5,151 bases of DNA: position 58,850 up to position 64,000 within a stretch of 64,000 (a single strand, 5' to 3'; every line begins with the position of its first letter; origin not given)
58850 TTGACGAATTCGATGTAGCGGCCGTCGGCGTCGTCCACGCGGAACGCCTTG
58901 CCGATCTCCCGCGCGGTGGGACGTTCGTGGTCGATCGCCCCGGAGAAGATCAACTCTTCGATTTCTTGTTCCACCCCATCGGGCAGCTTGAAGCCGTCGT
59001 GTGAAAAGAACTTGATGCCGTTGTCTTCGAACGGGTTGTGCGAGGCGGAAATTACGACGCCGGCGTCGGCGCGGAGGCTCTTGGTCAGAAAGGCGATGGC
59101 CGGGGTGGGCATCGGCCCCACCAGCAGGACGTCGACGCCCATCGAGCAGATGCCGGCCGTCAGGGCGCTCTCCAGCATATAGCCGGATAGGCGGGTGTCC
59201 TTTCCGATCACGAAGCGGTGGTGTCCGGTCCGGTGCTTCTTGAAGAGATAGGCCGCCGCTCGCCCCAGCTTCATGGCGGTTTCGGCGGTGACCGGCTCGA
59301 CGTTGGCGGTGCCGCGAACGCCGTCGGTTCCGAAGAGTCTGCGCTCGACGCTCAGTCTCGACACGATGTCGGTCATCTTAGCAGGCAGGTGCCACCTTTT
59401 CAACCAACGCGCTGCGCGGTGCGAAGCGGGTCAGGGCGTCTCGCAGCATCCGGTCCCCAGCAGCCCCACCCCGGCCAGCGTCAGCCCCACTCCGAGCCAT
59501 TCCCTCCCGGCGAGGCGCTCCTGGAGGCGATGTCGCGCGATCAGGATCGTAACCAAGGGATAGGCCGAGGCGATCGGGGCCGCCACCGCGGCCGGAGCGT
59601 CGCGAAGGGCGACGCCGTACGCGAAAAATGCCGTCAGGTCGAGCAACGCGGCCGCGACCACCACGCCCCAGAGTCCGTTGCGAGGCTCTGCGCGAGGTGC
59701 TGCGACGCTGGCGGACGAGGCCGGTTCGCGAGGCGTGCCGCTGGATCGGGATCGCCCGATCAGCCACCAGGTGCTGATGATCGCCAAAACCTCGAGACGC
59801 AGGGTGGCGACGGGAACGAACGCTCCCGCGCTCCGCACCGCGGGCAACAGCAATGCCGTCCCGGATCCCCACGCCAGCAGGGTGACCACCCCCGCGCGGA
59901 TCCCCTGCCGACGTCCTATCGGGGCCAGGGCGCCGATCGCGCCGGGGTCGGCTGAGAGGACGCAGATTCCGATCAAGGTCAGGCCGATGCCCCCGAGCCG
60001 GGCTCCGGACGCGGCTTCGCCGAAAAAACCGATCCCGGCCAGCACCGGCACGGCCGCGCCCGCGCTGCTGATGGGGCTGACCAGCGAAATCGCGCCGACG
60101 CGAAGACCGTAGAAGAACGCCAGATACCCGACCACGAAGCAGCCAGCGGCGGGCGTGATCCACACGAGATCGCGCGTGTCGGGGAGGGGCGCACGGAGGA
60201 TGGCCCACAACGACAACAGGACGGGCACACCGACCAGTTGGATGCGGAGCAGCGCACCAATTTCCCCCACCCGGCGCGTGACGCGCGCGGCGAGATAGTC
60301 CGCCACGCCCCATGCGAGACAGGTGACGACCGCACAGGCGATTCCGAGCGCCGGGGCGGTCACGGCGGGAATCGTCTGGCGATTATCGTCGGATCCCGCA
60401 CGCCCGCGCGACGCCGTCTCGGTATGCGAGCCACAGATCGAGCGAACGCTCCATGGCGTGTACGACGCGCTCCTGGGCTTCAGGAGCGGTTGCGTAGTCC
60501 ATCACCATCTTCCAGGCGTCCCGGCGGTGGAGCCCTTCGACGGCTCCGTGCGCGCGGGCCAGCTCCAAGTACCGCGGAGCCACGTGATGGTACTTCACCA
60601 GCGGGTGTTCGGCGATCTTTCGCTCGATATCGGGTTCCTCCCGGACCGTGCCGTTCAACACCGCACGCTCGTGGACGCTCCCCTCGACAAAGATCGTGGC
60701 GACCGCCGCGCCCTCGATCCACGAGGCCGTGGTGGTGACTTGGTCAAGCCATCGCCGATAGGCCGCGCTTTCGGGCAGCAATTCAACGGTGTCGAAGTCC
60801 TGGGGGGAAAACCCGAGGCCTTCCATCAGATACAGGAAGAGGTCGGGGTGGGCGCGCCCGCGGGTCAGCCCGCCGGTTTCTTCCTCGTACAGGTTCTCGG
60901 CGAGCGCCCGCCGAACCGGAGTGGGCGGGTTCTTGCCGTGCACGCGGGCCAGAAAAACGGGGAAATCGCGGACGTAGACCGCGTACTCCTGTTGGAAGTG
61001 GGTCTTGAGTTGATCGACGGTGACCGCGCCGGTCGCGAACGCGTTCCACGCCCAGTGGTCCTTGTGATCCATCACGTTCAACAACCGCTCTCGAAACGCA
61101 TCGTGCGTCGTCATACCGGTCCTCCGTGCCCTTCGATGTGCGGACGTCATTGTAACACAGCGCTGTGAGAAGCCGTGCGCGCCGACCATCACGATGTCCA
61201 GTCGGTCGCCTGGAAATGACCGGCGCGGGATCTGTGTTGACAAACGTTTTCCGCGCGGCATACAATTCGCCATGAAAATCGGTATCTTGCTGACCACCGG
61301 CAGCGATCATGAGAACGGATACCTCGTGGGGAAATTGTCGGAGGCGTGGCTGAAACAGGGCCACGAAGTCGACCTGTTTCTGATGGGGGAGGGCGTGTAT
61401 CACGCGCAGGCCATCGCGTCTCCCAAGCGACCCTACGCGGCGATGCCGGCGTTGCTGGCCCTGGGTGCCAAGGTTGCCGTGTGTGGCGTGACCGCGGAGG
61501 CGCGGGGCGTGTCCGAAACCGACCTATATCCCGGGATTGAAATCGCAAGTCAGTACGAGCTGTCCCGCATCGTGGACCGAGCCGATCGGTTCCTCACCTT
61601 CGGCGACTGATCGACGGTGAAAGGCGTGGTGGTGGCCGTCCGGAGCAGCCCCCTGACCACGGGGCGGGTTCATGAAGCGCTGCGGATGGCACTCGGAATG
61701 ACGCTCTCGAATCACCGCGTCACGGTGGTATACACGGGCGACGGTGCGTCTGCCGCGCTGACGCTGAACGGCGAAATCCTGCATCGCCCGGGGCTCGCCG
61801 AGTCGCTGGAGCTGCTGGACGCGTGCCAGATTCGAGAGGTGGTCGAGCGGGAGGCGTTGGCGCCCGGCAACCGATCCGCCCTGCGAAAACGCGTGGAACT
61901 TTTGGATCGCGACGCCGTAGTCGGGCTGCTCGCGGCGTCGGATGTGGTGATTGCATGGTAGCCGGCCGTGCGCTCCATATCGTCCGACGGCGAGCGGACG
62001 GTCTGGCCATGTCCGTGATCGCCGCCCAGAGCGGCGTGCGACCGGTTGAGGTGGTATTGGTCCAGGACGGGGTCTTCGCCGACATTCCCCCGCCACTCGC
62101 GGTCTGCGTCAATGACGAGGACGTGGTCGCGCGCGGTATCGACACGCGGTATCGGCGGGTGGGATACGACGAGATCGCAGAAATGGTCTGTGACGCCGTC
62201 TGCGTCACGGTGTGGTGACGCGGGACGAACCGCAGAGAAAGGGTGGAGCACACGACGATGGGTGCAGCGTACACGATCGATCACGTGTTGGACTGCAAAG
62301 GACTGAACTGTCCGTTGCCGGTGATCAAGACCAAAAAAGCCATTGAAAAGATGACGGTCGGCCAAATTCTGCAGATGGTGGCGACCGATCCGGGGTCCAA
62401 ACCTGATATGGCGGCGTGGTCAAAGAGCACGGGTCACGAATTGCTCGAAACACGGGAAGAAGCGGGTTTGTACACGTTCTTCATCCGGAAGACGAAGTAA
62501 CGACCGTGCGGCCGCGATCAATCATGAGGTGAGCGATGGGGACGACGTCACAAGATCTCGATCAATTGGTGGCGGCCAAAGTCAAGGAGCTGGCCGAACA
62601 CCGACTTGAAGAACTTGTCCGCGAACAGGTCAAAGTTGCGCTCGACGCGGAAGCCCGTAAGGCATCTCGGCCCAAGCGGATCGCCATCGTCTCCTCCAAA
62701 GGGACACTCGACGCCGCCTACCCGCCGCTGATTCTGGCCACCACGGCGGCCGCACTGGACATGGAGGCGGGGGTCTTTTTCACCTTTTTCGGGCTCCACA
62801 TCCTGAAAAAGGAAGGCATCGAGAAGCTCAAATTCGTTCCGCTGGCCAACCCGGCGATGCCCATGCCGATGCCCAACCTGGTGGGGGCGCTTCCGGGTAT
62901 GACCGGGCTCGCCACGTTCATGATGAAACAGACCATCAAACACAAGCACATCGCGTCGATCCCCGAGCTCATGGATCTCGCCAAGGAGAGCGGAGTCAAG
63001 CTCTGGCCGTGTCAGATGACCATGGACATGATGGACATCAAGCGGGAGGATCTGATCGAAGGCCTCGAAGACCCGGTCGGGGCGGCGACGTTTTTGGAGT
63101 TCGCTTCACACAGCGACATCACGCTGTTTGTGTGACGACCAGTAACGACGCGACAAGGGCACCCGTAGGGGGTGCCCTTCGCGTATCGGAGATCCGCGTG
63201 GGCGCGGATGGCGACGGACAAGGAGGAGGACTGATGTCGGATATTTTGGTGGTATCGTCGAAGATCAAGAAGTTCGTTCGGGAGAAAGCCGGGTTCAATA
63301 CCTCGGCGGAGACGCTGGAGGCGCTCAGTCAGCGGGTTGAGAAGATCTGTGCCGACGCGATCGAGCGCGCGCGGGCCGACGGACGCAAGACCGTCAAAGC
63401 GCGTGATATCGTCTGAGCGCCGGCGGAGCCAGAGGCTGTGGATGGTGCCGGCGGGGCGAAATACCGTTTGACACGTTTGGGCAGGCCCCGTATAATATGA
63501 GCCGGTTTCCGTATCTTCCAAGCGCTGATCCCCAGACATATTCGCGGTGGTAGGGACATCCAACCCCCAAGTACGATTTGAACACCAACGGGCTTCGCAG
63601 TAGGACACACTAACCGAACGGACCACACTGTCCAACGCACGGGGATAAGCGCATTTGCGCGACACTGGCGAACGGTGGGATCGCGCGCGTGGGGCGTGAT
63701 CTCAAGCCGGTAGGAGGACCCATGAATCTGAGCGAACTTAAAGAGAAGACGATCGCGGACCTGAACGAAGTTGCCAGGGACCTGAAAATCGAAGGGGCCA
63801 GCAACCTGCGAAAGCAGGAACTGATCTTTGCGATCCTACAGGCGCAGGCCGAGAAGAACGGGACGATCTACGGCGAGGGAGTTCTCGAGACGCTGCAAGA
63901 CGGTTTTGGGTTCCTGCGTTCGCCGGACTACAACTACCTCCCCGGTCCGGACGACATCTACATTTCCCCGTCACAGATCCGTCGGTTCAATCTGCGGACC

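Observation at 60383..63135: Sulfur-carrier cluster DsrE-DsrF-DsrH-TusA-DsrE2-like with an apparently leaderless promoter, divergent from a TenA/PqqC-like gene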

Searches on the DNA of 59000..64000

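Call 84: search_rna_families(source=window, start=59000, end=64000, threshold=evalue, max_evalue=1)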
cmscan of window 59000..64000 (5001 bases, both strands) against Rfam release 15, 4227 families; matches with E-value up to 1: 1.
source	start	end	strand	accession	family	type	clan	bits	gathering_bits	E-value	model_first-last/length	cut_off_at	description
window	60904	60974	-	RF01668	P10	Gene; sRNA;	-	20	37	0.2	1-72/72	no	Pseudomonas sRNA P10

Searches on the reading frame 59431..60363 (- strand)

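Call 5: search_protein_families(library=pfam, proteins=[window:59431-60363:-], max_evalue=0.01)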
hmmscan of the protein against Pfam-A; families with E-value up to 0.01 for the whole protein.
window:59431-60363:- (310 aa): 2 families
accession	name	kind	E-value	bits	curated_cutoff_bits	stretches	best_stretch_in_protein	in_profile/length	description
PF00892.27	EamA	-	3.7e-17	63.3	28.2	2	218-302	62-133/135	EamA-like transporter family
PF10639.15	TMEM234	-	1.6e-05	25.4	30.1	0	239-302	48-112/113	Putative transmembrane family 234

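Call 6: search_protein_families(library=ncbifam, proteins=[window:59431-60363:-], max_evalue=0.01)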
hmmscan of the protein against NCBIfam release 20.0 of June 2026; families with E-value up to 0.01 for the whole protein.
window:59431-60363:- (310 aa): 6 families
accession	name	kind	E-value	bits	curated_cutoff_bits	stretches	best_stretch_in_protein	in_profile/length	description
TIGR03340.1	phn_DUF6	hypoth_equivalog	1.3e-07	31.6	288.15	1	229-303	60-134/281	phosphonate utilization associated putative membrane protein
NF011625.2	PRK15051.1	equivalog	2e-06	27.9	92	1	244-304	49-109/111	4-amino-4-deoxy-L-arabinose-phosphoundecaprenol flippase subunit ArnE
TIGR00950.1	2A78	equivalog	6.7e-05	22.4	230.2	1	231-299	194-263/264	carboxylate/amino acid/amine transporter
NF050091.1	ArAmAcExpYddG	equivalog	0.00013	21.6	300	1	245-302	78-135/285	aromatic amino acid exporter YddG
NF008432.0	PRK11272.1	equivalog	0.00059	19.2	270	1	242-304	225-287/294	drug/metabolite exporter YedA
NF008523.0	PRK11453.1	equivalog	0.0067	16.1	472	0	36-139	35-133/299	O-acetylserine/cysteine exporter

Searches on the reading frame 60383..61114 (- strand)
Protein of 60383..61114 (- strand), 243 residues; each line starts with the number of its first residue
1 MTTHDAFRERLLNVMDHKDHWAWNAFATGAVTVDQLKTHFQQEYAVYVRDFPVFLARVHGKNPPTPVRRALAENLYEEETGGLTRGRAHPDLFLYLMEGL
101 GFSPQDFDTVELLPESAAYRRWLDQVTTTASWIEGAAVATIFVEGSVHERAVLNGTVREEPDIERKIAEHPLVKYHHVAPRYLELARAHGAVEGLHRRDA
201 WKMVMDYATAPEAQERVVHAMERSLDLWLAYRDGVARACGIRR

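Call 5: search_protein_families(library=pfam, proteins=[window:60383-61114:-], max_evalue=0.01)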
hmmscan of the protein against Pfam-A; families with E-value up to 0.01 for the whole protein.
window:60383-61114:- (243 aa): 2 families
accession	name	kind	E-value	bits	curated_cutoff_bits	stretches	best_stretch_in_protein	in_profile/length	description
PF14518.11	Haem_oxygenas_2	-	6e-21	75.5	28.9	1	39-228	2-176/177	Iron-containing redox enzyme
PF03070.21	TENA_THI-4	-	1.9e-06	28.2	22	1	24-139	18-125/210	TENA/THI-4/PQQC family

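Call 6: search_protein_families(library=ncbifam, proteins=[window:60383-61114:-], max_evalue=0.01)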
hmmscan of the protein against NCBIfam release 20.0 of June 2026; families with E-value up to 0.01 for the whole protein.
window:60383-61114:- (243 aa): 1 family
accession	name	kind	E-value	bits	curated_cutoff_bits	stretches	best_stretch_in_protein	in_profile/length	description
TIGR04305.1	fol_rel_CADD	subfamily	2.5e-13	50.1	200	1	19-235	16-210/212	CADD family putative folate metabolism protein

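Call 24: search_solved_structures(query=window:60383-61114:-, max_evalue=0.01, show_alignments=2)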
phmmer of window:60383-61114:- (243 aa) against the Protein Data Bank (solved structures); distinct sequences matched with E-value up to 0.01: 3.
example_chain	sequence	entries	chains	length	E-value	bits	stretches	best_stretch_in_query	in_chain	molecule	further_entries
1rcw_A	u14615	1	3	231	3.1e-07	33.2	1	19-135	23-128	CT610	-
8va9_A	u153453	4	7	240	3.3e-07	33.1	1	19-135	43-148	4-aminobenzoate synthase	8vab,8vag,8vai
9pj4_A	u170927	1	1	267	2.9e-05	26.7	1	1-236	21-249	4-aminobenzoate synthase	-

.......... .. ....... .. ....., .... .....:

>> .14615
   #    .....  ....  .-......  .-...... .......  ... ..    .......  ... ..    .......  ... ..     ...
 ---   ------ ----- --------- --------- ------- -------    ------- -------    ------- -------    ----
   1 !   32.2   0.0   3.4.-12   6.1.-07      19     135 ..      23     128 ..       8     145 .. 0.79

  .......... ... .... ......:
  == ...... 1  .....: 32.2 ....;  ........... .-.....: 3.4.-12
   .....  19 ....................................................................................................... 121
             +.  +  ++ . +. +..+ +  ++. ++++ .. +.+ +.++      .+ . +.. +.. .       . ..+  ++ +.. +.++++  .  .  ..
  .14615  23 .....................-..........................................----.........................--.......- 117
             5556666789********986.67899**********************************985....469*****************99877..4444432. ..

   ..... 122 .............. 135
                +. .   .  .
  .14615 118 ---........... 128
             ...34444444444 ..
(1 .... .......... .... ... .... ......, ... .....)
